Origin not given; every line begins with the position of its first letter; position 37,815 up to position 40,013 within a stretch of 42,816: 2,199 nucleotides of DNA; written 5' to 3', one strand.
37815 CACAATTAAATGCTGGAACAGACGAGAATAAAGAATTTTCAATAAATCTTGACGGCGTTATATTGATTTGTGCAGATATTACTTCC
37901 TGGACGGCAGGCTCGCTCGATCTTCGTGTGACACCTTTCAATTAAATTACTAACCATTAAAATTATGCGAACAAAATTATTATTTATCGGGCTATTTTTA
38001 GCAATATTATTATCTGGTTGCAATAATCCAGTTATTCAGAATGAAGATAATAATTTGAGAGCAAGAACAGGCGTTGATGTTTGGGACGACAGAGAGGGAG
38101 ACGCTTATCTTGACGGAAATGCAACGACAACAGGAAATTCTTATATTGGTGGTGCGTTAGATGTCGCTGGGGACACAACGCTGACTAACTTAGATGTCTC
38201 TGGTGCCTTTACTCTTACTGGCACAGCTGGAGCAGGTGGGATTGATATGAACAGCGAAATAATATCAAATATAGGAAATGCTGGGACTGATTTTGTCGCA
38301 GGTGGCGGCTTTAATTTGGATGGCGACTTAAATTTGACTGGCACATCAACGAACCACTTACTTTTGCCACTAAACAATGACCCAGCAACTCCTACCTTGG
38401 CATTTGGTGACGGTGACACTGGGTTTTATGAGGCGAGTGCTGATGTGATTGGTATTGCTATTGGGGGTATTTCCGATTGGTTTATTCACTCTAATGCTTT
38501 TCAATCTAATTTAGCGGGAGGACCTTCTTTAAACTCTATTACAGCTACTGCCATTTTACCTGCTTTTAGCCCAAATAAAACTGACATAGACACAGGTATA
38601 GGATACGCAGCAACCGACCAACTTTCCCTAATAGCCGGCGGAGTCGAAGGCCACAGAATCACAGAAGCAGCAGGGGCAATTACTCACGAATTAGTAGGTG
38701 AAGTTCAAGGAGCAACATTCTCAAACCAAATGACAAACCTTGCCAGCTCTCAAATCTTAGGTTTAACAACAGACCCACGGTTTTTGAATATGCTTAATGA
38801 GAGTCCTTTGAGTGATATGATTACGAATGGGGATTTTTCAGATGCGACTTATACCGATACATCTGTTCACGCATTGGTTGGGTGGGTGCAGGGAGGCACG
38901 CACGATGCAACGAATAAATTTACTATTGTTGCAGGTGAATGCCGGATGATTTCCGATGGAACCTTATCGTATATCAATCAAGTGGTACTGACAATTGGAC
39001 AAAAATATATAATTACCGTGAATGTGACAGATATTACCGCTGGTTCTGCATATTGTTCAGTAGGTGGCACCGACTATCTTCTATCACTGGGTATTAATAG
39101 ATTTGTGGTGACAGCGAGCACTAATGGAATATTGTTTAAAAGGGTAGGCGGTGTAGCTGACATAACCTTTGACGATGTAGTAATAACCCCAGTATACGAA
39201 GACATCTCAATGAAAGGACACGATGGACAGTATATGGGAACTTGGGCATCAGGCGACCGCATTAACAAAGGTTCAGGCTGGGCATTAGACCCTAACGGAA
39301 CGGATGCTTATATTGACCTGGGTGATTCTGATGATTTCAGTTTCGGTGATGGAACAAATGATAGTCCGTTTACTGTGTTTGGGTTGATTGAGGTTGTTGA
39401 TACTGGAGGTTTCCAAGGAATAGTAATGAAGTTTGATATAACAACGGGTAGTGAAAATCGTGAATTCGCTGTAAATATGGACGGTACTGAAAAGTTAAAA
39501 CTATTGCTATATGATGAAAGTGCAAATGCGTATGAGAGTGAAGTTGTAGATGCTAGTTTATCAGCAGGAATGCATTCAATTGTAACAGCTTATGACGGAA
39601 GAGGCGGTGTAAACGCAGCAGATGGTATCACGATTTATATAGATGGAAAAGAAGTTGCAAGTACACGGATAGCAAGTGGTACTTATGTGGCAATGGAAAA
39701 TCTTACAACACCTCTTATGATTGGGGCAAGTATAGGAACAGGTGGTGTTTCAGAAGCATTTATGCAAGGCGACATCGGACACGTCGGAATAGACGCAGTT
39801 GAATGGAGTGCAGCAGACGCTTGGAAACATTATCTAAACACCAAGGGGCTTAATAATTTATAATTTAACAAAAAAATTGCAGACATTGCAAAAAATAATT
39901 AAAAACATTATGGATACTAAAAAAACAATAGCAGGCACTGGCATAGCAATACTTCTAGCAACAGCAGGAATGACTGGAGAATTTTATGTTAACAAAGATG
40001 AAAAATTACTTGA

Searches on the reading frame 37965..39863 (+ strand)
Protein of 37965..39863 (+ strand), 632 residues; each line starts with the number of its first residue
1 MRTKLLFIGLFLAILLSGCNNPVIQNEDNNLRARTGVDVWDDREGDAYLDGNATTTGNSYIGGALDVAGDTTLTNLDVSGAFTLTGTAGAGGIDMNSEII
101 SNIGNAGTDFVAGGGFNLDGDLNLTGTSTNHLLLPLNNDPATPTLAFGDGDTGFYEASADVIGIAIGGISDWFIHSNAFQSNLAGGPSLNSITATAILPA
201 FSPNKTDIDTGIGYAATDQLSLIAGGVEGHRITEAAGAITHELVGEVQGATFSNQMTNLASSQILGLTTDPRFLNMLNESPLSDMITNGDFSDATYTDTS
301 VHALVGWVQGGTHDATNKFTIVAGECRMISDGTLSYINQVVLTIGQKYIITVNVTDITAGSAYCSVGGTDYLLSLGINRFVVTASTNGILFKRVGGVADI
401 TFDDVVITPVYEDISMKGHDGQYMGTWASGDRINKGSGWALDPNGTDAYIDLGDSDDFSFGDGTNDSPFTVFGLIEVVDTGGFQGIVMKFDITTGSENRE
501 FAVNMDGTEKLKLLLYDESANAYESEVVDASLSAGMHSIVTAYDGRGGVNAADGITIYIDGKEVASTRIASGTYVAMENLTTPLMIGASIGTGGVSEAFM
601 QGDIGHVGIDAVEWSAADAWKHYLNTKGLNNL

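Call 85: search_protein_families(library=pfam, max_evalue=0.01, proteins=[window:37965-39863:+])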
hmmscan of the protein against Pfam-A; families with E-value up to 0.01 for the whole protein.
window:37965-39863:+ (632 aa): 1 family
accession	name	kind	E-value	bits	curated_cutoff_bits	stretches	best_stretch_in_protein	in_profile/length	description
PF13385.13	Laminin_G_3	-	4.1e-06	27.5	27.6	1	444-609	1-140/151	Concanavalin A-like lectin/glucanases superfamily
